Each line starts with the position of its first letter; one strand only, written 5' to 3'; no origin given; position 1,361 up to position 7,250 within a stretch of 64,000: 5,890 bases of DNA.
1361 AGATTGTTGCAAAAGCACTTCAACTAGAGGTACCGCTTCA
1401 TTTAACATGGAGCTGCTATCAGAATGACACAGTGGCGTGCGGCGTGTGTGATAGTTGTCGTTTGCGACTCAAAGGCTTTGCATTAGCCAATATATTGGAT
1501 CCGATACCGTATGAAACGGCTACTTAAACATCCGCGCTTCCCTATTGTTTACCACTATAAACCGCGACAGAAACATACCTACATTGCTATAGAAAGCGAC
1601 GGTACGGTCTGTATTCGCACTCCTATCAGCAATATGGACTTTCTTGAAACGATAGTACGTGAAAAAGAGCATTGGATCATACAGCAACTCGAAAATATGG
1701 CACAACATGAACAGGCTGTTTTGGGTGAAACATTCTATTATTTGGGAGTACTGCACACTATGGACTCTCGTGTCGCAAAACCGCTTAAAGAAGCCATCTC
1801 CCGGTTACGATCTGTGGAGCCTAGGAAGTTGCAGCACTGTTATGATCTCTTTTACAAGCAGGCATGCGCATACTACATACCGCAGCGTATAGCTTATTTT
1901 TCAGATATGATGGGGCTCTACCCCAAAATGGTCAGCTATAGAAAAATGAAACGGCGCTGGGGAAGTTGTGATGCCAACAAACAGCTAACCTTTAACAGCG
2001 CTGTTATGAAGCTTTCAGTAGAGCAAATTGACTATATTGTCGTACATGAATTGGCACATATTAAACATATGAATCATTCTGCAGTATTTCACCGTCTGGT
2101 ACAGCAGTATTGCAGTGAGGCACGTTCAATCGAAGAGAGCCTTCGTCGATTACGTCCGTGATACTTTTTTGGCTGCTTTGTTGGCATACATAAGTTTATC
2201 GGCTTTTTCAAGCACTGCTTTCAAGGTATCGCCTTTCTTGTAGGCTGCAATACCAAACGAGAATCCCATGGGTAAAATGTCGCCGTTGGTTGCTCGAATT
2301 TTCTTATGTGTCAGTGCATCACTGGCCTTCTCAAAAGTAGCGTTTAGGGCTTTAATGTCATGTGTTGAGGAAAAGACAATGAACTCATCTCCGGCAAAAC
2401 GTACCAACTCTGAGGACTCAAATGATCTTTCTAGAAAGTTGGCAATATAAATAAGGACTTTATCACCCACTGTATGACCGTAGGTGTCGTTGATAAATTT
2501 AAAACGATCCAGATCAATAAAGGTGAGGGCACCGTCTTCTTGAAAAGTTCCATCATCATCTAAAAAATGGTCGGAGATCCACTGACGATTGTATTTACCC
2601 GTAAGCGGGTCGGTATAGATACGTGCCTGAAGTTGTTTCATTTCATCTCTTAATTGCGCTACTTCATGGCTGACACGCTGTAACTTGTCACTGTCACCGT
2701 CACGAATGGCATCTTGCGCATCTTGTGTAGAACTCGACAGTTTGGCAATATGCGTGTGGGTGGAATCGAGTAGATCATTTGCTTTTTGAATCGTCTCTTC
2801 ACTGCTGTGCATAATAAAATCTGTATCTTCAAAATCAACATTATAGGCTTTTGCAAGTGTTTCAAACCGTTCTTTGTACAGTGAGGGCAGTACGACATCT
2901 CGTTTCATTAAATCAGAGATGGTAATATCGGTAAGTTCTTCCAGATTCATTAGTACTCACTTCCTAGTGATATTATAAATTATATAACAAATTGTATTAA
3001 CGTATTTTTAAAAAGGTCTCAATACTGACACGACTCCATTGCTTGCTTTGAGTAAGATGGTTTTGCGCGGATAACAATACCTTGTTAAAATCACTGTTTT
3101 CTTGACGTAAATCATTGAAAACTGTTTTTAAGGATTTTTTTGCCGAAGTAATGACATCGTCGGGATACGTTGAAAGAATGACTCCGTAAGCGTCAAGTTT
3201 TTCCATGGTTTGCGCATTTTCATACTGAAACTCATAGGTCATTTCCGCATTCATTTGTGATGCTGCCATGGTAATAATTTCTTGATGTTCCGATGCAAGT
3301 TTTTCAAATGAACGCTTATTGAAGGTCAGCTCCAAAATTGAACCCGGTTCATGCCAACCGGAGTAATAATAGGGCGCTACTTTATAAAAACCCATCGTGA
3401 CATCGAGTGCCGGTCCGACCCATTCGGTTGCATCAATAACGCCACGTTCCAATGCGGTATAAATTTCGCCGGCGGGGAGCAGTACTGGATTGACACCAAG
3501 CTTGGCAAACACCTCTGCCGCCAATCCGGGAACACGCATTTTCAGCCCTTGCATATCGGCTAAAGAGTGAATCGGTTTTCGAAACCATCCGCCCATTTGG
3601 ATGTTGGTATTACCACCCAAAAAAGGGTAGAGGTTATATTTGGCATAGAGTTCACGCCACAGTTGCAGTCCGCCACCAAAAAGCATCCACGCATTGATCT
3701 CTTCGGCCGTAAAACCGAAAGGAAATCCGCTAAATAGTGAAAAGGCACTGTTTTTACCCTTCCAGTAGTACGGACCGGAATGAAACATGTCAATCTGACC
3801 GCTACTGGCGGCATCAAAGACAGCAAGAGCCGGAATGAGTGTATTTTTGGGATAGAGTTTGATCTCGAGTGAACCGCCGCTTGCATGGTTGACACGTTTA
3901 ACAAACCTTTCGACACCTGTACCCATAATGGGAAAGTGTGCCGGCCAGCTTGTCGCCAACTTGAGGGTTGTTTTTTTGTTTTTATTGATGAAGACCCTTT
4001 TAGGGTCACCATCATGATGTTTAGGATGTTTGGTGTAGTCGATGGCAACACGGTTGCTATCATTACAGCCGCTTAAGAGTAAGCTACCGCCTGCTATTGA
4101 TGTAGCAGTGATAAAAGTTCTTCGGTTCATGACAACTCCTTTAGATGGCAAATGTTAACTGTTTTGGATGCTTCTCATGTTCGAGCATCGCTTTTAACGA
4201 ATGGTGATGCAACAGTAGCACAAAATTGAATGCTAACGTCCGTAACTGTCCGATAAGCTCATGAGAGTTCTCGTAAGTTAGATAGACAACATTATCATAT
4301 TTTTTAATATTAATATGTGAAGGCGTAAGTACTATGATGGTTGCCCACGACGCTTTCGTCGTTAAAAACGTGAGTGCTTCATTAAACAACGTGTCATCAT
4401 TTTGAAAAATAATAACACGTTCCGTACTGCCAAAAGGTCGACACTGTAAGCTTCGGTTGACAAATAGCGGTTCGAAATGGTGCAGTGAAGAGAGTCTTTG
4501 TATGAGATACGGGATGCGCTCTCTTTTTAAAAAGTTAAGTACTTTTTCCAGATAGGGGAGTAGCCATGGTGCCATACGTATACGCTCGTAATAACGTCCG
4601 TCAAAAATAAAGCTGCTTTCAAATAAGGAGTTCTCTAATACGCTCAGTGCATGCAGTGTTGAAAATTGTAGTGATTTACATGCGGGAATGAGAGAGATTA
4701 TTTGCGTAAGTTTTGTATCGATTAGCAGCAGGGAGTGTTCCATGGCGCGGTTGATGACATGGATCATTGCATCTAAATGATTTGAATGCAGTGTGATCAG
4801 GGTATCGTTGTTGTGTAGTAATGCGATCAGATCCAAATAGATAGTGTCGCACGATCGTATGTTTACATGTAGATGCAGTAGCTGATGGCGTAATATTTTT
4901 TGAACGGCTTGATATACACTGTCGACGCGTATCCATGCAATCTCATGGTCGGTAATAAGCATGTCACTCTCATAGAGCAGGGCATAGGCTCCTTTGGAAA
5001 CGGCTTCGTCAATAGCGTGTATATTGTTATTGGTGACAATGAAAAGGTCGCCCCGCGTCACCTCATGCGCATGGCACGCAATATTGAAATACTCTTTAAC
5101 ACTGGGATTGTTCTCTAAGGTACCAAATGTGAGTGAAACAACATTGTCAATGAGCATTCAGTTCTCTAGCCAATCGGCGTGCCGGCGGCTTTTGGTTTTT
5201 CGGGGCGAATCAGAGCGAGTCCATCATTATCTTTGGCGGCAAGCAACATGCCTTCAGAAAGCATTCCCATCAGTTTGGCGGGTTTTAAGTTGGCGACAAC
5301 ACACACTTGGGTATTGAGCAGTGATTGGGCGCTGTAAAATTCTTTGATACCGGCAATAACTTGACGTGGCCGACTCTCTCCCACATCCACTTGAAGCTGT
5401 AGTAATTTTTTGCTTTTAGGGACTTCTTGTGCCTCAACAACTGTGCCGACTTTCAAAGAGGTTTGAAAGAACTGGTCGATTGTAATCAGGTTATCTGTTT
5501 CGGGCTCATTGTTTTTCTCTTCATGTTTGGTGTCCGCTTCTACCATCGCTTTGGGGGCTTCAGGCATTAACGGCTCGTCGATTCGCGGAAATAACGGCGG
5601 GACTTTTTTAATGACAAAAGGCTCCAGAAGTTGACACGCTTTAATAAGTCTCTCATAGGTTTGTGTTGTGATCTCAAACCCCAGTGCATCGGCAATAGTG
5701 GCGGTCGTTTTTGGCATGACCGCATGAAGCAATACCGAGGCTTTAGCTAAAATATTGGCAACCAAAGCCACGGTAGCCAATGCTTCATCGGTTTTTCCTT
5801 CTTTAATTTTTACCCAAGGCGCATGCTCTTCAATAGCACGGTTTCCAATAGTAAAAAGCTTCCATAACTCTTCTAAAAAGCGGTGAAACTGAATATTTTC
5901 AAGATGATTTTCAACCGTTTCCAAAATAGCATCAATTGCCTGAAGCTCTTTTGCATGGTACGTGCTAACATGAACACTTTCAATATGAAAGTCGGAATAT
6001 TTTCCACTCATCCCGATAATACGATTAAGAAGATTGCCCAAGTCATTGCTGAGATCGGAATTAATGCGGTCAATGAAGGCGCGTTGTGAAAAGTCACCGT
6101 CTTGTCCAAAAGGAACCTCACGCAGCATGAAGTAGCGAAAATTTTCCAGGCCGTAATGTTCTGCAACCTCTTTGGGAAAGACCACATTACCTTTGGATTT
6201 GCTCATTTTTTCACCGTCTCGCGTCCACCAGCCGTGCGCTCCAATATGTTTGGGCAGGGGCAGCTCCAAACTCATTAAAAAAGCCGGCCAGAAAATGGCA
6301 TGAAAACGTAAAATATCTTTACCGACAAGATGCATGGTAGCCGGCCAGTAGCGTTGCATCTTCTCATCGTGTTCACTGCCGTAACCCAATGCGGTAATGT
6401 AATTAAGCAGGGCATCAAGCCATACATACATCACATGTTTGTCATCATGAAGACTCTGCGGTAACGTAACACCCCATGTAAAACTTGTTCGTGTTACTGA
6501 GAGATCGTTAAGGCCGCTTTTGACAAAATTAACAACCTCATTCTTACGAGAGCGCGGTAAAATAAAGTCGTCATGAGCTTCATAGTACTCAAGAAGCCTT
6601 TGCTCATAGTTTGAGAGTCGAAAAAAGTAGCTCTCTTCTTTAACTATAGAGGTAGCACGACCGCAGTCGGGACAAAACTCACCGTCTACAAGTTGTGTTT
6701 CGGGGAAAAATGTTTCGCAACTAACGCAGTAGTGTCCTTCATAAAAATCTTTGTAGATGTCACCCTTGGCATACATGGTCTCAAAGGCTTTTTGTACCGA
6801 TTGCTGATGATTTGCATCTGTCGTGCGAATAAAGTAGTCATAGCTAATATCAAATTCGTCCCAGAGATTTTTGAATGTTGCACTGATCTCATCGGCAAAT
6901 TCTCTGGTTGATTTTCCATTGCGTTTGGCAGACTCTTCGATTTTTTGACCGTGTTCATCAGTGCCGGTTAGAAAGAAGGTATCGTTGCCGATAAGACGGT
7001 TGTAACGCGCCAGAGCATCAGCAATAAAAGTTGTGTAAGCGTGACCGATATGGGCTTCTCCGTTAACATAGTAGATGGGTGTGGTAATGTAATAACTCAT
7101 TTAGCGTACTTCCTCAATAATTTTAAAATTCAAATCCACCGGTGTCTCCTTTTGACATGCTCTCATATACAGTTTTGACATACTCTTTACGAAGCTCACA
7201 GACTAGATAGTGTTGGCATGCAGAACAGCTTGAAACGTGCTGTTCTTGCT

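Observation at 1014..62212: Highly iterated palindrome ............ (core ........), at USS/HIP1-like density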

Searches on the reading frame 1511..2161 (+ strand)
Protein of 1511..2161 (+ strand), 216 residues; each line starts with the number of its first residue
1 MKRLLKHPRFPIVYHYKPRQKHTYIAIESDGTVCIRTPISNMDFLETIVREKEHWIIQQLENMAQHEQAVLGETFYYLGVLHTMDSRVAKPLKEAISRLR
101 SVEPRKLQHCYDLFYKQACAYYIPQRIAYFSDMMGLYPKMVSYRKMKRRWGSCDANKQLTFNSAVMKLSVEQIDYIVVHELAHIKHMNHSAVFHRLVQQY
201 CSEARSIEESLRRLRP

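Call 51: find_encoding_contigs(protein=window:1511-2161:+, flank=10000, max_places=2)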
Protein window:1511-2161:+ (216 aa): 6 contigs read that carry it; 2 places shown.
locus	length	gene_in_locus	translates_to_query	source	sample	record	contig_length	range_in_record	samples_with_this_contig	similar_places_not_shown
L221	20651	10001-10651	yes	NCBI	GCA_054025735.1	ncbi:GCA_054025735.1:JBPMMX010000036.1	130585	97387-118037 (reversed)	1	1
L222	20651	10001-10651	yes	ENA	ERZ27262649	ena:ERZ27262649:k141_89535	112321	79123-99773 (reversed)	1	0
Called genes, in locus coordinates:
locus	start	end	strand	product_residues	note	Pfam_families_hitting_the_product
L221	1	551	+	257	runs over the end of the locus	PF01026:TatD_DNase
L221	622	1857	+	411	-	PF01464:SLT, PF01476:LysM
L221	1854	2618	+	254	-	PF03330:DPBB_1, PF05036:SPOR (weak)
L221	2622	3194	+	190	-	PF00475:IGPD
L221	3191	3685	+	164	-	PF12710:HAD (faint), PF00702:Hydrolase, PF08282:Hydrolase_3 (weak)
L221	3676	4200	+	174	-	-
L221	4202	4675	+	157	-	PF03968:LptD_N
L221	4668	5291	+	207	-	PF03193:RsgA_GTPase (faint), PF01926:MMR_HSR1, PF16897:MMR_HSR1_Xtn (weak)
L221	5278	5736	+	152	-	PF00583:Acetyltransf_1, PF13673:Acetyltransf_10, PF13508:Acetyltransf_7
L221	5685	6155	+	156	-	-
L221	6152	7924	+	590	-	PF03717:PBP_dimer, PF00905:Transpeptidase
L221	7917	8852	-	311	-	PF01699:Na_Ca_ex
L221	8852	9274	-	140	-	PF02130:YbeY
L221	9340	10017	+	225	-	PF02568:ThiI (weak), PF03054:tRNA_Me_trans (weak), PF06508:QueC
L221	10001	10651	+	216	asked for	PF01863:YgjP-like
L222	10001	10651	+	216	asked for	PF01863:YgjP-like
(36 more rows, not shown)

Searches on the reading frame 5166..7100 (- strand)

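Call 8: search_protein_families(library=ncbifam, proteins=[window:5166-7100:-])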
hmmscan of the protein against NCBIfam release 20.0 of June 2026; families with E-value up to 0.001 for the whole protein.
window:5166-7100:- (644 aa): 31 families (the best 25 are shown)
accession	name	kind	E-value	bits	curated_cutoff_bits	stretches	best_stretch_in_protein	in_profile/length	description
NF008900.0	PRK12267.1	equivalog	9.4e-276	916.4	598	1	2-643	5-647/648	methionine--tRNA ligase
TIGR00398.1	metG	equivalog_domain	2.6e-162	541.2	336.35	1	3-506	1-528/530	methionine--tRNA ligase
NF001100.0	PRK00133.1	equivalog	5.6e-140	468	587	2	146-643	178-675/676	methionine--tRNA ligase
NF008860.0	PRK11893.2-2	equivalog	1.2e-103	348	761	3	248-507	322-580/583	methionine--tRNA ligase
TIGR00422.1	valS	equivalog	1.2e-40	139.3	612.1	2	215-482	442-711/863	valine--tRNA ligase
TIGR00399.1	metG_C_term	equivalog_domain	2.2e-38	131.2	116.65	1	521-643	16-138/139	methionine--tRNA ligase subunit beta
NF009687.0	PRK13208.1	equivalog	3.9e-38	131.2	738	2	217-474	452-706/801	valine--tRNA ligase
NF004349.1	PRK05729.1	equivalog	3.7e-34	118.1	704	2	195-482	431-695/860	valine--tRNA ligase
TIGR00392.1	ileS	equivalog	1.3e-27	96.4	621.4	2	216-472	528-788/861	isoleucine--tRNA ligase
TIGR00396.1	leuS_bact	equivalog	1.6e-22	79.5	548.4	2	3-174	31-205/843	leucine--tRNA ligase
NF008957.0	PRK12300.1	subfamily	1.5e-20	72.8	677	2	251-420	577-736/946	leucine--tRNA ligase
NF008859.0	PRK11893.2-1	equivalog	5.2e-20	71.8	553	2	10-135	11-138/498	methionine--tRNA ligase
NF000540.1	alt_ValS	exception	3.5e-19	68.3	900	2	214-417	489-687/827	valine--tRNA ligase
NF007492.0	PRK10089.1-1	equivalog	7.5e-19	67.7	150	1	539-643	4-109/110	tRNA-binding protein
NF011492.0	PRK14900.1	equivalog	2.5e-15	55.5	1783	2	216-339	449-573/1044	valine--tRNA ligase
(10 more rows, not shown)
